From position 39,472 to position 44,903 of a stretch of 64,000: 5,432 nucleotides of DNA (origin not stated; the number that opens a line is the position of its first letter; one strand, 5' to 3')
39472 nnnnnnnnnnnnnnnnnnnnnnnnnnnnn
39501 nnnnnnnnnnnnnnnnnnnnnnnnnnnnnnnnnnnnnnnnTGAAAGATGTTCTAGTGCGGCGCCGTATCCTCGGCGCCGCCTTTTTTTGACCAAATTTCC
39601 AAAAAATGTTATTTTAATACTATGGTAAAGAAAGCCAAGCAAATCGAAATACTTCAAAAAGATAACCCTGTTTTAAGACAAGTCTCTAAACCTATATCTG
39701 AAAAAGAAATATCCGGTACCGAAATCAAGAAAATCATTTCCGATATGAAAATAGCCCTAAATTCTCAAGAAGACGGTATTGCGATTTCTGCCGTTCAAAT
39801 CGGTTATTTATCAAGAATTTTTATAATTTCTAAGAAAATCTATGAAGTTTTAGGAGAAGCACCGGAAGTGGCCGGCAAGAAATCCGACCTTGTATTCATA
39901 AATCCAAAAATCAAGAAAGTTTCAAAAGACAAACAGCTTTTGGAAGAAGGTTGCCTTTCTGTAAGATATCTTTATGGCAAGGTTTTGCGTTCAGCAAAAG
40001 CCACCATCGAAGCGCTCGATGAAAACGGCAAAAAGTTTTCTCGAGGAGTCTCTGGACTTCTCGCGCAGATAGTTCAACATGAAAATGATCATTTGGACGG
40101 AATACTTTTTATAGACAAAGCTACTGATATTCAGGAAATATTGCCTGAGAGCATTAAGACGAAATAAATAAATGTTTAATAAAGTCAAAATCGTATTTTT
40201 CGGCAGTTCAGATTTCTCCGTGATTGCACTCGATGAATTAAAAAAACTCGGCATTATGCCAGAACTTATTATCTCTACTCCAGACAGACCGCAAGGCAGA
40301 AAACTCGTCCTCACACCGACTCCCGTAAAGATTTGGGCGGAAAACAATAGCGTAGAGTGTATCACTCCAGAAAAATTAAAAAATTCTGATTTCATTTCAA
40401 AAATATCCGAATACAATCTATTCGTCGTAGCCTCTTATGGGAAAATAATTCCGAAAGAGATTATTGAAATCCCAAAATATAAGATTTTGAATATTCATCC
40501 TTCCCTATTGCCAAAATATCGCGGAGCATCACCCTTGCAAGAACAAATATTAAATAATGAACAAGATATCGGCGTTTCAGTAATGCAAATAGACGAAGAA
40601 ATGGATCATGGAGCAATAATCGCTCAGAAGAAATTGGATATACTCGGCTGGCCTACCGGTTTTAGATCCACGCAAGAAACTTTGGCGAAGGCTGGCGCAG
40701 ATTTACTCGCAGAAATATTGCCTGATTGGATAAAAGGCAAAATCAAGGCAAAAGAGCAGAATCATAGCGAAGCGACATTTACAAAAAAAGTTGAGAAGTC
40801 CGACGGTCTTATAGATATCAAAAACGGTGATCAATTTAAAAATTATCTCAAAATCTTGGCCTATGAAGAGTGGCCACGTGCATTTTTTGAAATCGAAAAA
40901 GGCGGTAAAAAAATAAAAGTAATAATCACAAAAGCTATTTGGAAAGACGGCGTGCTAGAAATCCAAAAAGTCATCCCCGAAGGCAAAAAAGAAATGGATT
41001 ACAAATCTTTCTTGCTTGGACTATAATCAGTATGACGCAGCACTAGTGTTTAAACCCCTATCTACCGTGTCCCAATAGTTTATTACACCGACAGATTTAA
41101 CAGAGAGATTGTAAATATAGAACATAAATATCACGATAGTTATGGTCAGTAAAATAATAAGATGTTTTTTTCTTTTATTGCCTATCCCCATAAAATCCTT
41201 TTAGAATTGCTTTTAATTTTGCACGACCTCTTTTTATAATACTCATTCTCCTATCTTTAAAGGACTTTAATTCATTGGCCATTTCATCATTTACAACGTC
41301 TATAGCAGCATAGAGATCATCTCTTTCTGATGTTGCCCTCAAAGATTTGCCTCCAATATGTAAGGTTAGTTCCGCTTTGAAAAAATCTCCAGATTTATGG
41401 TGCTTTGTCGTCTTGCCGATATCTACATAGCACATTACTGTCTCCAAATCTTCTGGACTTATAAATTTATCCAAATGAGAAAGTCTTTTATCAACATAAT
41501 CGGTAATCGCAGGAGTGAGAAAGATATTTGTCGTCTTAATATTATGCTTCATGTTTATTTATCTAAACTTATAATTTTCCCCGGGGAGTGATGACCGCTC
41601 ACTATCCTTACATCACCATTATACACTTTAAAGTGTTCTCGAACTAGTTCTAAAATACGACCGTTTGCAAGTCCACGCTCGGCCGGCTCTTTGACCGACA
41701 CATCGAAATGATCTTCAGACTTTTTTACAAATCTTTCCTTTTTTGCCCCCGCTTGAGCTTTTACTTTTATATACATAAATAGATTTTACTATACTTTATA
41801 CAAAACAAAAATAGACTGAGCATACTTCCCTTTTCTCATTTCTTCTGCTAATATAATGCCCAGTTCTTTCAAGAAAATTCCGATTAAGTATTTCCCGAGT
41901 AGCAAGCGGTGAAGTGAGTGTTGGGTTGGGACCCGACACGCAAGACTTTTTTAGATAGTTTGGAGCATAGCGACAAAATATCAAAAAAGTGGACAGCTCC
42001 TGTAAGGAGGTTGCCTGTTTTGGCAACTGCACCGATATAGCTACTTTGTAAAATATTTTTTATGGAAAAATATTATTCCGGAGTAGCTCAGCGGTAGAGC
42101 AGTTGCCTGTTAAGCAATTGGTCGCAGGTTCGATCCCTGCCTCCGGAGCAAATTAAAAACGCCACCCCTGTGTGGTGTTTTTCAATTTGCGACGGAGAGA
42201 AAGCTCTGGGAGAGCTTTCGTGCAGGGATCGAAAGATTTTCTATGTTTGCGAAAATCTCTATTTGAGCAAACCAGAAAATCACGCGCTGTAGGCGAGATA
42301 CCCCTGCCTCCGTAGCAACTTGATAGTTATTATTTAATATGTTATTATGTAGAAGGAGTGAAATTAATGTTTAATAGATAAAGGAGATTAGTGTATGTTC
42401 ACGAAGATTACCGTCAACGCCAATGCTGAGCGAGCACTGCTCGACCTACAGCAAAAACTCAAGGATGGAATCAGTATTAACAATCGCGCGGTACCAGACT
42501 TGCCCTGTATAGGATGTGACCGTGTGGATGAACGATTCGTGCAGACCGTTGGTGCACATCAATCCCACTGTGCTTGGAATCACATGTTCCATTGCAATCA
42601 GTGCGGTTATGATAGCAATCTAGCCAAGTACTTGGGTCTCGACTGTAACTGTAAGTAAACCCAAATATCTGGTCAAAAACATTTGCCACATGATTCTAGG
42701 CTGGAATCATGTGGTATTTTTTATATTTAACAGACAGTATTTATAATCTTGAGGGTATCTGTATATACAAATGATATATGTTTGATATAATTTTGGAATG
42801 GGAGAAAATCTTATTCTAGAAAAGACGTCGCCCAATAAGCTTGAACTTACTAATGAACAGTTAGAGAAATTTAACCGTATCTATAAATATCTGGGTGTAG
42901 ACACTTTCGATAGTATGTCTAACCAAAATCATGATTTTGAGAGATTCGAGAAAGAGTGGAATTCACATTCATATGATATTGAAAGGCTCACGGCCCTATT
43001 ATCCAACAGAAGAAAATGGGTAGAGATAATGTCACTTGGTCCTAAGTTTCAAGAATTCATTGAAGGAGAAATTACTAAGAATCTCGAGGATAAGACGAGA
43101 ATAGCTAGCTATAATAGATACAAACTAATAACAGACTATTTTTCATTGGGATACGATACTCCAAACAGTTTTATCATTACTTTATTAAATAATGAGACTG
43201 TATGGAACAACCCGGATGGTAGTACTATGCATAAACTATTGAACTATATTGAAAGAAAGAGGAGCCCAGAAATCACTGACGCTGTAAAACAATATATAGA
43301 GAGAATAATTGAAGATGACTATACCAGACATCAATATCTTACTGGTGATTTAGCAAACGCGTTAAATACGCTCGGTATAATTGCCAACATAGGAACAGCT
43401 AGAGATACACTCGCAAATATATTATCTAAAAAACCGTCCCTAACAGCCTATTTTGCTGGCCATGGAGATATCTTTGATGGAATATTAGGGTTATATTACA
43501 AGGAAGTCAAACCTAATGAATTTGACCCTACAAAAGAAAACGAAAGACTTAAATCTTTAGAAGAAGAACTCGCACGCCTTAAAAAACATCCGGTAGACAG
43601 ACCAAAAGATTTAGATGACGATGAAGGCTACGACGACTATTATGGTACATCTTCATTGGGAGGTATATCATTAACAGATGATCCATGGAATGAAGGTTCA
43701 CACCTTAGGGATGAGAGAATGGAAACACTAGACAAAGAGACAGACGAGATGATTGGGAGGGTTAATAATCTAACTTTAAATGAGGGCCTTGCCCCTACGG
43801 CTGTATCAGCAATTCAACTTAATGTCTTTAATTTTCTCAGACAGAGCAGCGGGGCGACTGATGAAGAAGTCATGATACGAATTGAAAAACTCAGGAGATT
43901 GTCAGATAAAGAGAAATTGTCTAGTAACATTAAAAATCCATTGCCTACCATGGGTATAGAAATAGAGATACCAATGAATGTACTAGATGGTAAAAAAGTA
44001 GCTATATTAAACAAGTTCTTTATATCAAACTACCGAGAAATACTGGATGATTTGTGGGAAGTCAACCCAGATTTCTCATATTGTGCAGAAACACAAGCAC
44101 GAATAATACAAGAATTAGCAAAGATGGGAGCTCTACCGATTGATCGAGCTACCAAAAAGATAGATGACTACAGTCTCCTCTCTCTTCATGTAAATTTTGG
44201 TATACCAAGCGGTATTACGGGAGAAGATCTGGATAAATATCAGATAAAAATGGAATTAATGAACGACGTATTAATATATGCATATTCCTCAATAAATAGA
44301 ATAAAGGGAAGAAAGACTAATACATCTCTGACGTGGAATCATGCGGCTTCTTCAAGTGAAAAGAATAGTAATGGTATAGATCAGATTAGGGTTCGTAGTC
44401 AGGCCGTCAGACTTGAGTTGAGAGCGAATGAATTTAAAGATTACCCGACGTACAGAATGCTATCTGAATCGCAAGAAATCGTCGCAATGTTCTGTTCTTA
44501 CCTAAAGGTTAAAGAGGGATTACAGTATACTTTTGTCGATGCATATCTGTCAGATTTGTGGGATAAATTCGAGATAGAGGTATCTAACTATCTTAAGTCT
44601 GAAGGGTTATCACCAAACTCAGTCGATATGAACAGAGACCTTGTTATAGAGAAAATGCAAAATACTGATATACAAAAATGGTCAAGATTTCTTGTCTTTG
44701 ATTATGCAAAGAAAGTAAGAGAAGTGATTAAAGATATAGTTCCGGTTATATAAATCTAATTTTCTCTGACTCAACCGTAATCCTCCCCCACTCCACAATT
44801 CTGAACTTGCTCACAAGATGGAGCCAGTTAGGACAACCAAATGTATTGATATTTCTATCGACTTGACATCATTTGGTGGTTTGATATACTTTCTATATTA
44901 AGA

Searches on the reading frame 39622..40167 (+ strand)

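Call 68: search_protein_families(library=pfam, proteins=[window:39622-40167:+], max_evalue=0.001)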
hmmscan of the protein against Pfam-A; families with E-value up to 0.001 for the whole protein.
window:39622-40167:+ (181 aa): 1 family
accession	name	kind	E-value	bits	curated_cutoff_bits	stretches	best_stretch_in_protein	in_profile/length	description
PF01327.26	Pep_deformylase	-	1.7e-40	138.6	22.8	1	9-170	3-153/156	Polypeptide deformylase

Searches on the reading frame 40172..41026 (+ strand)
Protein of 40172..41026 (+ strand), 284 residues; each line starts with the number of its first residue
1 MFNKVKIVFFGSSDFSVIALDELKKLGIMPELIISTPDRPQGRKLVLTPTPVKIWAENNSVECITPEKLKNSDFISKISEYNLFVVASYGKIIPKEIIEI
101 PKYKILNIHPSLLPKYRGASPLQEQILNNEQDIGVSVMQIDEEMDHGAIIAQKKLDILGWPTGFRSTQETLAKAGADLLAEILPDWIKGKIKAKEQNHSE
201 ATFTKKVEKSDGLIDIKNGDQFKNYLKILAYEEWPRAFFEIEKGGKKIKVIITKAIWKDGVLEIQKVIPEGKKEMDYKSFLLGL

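Call 21: search_protein_families(library=pfam, proteins=[window:40172-41026:+], max_evalue=0.0001)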
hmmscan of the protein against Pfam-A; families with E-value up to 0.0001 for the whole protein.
window:40172-41026:+ (284 aa): 2 families
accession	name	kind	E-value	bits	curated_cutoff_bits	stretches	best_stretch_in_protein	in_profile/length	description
PF00551.24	Formyl_trans_N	-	5.8e-36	124.4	26.1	1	6-184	2-178/181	Formyl transferase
PF02911.23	Formyl_trans_C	-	1.5e-05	25.6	21.1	0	258-283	73-98/100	Formyl transferase, C-terminal domain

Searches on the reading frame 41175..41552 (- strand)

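Call 68: search_protein_families(library=pfam, proteins=[window:41175-41552:-], max_evalue=0.001)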
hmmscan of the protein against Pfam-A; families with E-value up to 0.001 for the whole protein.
window:41175-41552:- (125 aa): 1 family
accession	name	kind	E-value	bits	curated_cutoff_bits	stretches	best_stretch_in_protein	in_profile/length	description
PF02482.25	Ribosomal_S30AE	-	8.6e-16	58.9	23.7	1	4-102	2-87/88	Sigma 54 modulation protein / S30EA ribosomal protein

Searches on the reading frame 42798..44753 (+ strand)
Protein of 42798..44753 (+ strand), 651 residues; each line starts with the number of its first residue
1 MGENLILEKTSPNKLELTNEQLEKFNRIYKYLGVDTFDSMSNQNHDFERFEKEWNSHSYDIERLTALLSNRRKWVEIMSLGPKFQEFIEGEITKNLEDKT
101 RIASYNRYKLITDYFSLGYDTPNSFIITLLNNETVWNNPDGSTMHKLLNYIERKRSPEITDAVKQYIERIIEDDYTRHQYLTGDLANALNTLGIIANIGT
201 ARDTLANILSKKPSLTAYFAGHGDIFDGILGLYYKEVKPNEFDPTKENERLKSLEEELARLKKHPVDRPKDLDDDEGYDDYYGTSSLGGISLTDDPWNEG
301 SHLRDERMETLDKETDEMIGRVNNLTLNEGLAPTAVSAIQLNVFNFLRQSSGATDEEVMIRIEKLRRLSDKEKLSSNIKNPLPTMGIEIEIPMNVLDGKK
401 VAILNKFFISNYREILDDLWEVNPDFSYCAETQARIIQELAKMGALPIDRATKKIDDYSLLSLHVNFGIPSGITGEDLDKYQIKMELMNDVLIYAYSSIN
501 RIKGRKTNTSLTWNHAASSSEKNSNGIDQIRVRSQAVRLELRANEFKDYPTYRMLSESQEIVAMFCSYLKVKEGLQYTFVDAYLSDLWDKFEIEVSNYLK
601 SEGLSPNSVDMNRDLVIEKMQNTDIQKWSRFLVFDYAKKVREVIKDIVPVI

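Call 3: search_protein_families(library=pfam, proteins=[window:42798-44753:+], max_evalue=0.01)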
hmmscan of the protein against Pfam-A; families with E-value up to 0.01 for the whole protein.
window:42798-44753:+ (651 aa): 0 families

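Call 59: search_protein_families(library=phrogs, proteins=[window:42798-44753:+], max_evalue=0.01)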
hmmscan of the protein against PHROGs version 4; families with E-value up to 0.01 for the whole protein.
window:42798-44753:+ (651 aa): 0 families
